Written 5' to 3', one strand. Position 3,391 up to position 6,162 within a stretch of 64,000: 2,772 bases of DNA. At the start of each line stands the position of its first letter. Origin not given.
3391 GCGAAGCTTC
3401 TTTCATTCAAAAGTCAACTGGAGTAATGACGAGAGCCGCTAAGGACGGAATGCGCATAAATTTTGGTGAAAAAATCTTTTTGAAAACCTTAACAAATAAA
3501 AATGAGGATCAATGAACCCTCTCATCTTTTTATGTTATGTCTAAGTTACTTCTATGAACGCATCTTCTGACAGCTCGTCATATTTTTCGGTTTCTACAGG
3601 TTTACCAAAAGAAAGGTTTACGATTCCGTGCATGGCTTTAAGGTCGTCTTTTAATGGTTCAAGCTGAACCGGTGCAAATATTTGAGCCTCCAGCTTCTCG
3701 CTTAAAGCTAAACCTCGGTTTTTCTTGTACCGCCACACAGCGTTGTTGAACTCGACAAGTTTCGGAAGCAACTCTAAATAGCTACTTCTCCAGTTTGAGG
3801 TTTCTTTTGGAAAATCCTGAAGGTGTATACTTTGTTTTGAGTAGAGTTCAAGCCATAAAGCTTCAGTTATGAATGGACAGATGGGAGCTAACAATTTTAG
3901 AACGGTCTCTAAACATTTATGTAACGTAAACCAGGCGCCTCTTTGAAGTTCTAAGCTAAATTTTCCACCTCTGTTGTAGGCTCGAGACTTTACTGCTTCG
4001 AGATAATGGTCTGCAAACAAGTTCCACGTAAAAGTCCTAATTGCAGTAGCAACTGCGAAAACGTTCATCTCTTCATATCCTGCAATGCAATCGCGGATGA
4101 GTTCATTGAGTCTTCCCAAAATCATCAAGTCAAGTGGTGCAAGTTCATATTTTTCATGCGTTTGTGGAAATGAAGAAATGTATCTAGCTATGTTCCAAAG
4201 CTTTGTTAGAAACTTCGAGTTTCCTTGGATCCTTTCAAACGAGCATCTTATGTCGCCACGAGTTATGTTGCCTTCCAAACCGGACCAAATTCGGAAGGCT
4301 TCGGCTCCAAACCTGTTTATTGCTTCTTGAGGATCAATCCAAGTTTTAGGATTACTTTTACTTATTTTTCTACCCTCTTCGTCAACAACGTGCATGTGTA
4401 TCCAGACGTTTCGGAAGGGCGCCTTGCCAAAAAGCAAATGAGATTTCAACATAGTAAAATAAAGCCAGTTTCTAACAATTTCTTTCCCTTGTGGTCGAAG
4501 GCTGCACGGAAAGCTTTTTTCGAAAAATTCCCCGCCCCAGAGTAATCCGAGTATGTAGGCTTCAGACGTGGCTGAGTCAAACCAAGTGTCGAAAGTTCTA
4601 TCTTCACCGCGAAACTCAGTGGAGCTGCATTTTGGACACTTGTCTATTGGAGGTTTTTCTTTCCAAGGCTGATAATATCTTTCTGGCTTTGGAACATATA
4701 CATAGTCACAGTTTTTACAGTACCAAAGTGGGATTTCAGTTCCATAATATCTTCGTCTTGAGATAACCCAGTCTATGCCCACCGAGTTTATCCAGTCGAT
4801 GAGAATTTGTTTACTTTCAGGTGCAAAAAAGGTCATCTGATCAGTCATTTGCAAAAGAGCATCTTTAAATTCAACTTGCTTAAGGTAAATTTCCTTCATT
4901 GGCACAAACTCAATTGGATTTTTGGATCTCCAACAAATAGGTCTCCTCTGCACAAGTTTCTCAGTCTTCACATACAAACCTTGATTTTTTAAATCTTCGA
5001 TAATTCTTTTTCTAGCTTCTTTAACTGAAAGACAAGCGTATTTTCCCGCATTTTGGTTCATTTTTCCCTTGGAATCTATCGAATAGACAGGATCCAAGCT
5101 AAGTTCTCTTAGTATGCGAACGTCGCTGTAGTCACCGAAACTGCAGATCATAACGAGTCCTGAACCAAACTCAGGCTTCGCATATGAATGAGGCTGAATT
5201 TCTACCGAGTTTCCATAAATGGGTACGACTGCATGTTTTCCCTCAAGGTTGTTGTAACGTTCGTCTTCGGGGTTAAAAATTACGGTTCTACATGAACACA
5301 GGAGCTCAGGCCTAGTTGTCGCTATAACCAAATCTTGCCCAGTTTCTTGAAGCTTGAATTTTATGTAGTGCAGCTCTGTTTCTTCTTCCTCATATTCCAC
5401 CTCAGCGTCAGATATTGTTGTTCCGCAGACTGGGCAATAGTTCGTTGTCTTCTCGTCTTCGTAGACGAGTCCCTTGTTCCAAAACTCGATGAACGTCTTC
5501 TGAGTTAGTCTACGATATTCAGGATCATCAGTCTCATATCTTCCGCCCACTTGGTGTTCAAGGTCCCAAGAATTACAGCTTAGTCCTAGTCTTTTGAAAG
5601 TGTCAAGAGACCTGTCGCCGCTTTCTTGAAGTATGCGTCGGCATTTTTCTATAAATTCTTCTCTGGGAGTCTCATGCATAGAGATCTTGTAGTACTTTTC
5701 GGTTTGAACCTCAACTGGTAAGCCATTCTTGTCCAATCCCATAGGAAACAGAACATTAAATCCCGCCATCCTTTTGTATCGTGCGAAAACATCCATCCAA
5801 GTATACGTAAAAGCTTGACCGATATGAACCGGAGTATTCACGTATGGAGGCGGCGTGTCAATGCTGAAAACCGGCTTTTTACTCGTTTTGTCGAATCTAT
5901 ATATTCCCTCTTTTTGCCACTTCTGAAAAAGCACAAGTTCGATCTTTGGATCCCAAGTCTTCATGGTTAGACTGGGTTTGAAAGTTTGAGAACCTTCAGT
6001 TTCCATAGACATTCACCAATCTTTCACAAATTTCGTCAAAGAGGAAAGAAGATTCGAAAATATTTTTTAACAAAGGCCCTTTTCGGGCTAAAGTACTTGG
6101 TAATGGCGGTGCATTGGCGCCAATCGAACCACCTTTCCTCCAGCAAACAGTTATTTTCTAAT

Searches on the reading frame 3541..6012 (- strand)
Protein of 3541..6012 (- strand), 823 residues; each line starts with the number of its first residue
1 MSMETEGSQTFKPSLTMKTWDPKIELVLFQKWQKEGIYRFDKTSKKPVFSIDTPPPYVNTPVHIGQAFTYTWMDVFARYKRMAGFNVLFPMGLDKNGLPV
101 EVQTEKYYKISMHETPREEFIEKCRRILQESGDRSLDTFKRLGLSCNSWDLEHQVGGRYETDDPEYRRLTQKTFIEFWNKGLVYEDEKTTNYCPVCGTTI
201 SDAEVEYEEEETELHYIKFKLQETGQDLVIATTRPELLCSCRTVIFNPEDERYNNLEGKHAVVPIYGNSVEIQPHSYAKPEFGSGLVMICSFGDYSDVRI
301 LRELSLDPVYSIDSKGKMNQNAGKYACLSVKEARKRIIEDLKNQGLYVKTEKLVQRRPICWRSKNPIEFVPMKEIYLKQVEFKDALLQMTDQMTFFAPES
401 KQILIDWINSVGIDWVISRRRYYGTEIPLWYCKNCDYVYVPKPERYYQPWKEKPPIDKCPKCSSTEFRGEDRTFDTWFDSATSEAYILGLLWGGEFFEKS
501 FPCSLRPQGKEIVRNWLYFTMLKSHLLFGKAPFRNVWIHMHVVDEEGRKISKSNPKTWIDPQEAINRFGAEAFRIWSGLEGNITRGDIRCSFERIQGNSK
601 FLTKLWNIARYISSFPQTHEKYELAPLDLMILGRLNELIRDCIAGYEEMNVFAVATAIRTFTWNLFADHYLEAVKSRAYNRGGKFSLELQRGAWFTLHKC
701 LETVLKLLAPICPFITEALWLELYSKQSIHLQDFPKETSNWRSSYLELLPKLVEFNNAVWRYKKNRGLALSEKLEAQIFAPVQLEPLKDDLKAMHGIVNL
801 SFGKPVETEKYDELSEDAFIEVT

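Call 12: search_protein_families(library=pfam, proteins=[window:3541-6012:-], max_evalue=0.001)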
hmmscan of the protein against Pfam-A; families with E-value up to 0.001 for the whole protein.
window:3541-6012:- (823 aa): 3 families
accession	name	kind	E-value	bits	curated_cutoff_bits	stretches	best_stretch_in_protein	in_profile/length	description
PF00133.28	tRNA-synt_1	-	6.7e-75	252.8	22.7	1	28-576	2-401/414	tRNA synthetases class I (I, L, M and V)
PF08264.19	Anticodon_1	-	1.7e-31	109.5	25.1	1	629-777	2-147/148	Anticodon-binding domain of tRNA ligase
PF09334.17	tRNA-synt_1g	-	3.2e-24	85.9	20.1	1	51-206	3-136/391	tRNA synthetases class I (M)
